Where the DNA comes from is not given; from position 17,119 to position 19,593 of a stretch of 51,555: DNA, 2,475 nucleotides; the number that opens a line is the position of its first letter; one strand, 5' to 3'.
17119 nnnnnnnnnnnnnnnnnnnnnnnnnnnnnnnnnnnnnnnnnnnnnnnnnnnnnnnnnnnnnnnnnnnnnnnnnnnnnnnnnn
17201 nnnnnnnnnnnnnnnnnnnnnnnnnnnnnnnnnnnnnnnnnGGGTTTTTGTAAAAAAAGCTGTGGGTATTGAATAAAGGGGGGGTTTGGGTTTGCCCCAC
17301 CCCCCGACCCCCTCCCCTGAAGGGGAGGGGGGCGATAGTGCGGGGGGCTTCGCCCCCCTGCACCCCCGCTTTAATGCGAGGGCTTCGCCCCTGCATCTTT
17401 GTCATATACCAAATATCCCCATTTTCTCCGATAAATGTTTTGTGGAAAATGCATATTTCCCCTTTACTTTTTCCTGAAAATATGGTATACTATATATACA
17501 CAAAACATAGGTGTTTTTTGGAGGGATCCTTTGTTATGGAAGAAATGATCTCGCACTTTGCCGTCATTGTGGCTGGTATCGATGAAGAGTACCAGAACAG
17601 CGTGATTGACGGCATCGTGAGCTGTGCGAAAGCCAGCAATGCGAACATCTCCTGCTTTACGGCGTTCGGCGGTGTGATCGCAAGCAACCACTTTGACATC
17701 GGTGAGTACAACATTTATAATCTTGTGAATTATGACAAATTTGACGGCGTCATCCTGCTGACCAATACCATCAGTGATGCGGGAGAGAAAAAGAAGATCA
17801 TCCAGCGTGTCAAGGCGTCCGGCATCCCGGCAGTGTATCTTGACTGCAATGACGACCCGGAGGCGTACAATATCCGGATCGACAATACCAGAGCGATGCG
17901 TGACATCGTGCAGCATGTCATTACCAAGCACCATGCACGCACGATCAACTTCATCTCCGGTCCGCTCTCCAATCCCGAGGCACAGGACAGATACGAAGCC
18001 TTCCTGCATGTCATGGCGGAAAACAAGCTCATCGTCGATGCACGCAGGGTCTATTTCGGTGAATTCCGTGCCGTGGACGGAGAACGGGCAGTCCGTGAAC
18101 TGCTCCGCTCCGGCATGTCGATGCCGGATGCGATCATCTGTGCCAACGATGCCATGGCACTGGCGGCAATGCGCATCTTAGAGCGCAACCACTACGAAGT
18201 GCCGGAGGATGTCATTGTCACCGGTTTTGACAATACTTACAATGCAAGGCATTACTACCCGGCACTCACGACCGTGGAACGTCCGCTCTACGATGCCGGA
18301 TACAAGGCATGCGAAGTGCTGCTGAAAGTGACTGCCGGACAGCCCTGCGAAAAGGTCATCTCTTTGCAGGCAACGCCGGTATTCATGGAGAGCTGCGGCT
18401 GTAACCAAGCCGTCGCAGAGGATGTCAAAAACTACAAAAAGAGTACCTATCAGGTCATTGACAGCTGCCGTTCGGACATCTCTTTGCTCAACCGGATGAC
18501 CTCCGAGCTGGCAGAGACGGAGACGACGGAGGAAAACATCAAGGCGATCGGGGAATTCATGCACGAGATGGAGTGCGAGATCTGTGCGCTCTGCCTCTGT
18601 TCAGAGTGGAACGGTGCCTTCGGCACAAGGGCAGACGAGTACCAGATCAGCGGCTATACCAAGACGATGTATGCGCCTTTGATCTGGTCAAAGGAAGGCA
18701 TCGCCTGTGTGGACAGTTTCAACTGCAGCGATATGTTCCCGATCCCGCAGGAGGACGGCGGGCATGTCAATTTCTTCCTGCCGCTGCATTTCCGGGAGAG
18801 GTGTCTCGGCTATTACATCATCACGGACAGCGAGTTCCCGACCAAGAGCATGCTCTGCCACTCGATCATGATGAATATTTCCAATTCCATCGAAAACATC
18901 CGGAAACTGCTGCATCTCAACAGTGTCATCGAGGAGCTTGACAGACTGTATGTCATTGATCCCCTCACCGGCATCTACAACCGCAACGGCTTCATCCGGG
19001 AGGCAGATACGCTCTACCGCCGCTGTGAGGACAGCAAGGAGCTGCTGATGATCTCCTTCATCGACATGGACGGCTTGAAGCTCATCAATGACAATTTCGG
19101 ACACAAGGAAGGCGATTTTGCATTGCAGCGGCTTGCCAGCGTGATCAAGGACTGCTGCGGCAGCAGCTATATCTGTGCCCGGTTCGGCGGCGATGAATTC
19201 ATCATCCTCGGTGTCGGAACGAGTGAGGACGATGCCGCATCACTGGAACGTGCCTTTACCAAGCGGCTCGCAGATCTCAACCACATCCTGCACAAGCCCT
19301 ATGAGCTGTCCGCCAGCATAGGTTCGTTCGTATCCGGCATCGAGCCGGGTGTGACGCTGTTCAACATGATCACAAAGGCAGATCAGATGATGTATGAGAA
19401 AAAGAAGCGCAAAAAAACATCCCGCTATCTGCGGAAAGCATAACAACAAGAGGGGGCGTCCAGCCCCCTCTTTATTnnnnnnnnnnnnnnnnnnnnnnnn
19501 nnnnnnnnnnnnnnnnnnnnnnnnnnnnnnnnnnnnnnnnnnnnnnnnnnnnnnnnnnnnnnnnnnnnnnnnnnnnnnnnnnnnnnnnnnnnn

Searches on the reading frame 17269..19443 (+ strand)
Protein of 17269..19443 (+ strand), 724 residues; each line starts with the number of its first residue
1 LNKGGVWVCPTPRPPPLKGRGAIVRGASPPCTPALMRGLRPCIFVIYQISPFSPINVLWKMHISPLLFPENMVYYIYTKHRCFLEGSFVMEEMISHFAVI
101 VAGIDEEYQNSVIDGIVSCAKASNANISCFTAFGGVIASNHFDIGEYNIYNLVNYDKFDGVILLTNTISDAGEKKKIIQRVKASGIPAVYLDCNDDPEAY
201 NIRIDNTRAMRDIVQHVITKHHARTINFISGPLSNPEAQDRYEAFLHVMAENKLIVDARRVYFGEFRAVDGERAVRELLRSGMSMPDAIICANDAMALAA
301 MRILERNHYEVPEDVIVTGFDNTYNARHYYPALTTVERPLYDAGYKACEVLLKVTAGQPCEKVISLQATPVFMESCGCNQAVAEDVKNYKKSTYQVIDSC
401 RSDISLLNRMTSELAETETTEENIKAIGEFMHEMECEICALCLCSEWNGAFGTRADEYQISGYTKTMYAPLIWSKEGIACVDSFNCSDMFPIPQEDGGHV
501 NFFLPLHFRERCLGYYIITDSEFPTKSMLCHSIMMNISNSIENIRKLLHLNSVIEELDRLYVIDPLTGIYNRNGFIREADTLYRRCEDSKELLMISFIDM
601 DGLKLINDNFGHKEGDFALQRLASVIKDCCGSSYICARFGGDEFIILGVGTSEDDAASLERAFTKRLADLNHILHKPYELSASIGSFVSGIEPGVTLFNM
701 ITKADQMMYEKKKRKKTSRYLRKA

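Call 61: search_protein_families(library=pfam, proteins=[window:17269-19443:+], max_evalue=0.00001)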
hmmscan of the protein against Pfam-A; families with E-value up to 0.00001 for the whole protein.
window:17269-19443:+ (724 aa): 4 families
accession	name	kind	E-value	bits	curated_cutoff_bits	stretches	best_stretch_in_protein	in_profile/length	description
PF00990.26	GGDEF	-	1.4e-32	113.1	23.8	1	563-716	3-159/161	Diguanylate cyclase, GGDEF domain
PF13377.12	Peripla_BP_3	-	5.3e-24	85.6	26.5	1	215-358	2-150/167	Periplasmic binding protein-like domain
PF13407.12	Peripla_BP_4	-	1.6e-15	57.8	35.1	1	97-358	1-257/258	Periplasmic binding protein domain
PF00532.27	Peripla_BP_1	-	1.6e-13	51.2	22.2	1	151-358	51-265/281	Periplasmic binding proteins and sugar binding domain of LacI family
